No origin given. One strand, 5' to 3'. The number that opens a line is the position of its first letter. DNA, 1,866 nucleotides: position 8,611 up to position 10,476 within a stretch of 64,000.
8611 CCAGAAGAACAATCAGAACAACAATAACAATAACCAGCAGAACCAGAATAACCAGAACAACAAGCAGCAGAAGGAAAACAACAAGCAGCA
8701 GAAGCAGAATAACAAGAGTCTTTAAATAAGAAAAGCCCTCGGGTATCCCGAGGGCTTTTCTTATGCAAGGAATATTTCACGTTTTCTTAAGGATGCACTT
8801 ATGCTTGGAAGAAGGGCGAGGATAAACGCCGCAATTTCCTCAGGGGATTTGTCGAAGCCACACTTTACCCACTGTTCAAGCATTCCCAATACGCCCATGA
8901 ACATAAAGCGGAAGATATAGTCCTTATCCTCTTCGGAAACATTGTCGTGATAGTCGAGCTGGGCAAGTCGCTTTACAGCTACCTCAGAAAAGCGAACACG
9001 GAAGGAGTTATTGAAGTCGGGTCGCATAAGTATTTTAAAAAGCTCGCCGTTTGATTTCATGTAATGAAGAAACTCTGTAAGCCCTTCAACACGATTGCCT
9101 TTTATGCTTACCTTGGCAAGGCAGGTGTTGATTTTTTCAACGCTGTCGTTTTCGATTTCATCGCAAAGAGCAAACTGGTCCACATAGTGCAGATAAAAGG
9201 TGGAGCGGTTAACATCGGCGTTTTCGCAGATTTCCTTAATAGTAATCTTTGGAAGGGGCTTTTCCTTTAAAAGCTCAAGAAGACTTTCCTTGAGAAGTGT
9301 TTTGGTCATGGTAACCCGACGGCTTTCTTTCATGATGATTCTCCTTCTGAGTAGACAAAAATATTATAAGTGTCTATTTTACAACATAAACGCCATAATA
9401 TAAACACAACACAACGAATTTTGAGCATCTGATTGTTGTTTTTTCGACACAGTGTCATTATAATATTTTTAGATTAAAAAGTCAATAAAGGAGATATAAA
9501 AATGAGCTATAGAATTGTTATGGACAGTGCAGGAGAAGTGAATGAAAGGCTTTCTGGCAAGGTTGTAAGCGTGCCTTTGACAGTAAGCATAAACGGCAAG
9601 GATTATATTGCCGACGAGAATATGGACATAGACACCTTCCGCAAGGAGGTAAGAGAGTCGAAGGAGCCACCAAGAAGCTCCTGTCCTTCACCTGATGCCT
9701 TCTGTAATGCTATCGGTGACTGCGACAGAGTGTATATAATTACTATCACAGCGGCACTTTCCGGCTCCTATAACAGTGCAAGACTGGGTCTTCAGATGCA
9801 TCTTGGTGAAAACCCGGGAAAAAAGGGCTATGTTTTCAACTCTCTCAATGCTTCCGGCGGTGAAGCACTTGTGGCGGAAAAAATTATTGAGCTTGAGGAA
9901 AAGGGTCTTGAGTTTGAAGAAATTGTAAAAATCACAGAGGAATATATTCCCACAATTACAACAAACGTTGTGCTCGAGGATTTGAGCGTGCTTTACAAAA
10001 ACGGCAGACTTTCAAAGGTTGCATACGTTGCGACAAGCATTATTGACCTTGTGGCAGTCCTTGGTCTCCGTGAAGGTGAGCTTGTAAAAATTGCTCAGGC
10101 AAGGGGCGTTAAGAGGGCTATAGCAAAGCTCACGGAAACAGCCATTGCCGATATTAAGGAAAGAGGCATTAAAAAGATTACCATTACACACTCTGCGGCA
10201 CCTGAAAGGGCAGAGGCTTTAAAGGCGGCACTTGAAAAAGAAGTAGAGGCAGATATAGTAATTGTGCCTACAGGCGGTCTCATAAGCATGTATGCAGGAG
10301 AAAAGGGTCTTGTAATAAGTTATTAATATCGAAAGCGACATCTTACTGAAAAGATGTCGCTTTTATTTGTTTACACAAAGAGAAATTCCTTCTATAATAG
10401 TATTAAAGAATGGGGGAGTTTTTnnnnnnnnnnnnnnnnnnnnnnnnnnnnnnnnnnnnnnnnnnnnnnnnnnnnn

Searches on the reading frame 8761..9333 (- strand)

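Call 6: search_protein_families(library=pfam, proteins=[window:8761-9333:-], max_evalue=0.001)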
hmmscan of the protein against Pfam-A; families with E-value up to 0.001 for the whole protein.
window:8761-9333:- (190 aa): 2 families
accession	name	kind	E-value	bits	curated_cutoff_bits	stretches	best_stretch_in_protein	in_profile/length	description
PF14278.11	TetR_C_8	-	4.9e-18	65.5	26.1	1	83-175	5-101/103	Transcriptional regulator C-terminal region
PF00440.29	TetR_N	-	0.00022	21.3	24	1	19-52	6-39/47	Bacterial regulatory proteins, tetR family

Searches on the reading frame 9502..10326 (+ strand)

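Call 6: search_protein_families(library=pfam, proteins=[window:9502-10326:+], max_evalue=0.001)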
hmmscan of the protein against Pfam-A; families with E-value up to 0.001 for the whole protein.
window:9502-10326:+ (274 aa): 1 family
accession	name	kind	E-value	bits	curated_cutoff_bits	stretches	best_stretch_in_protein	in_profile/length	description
PF02645.21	DegV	-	3.4e-50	171.4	27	1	4-271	3-274/280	Uncharacterised protein, DegV family COG1307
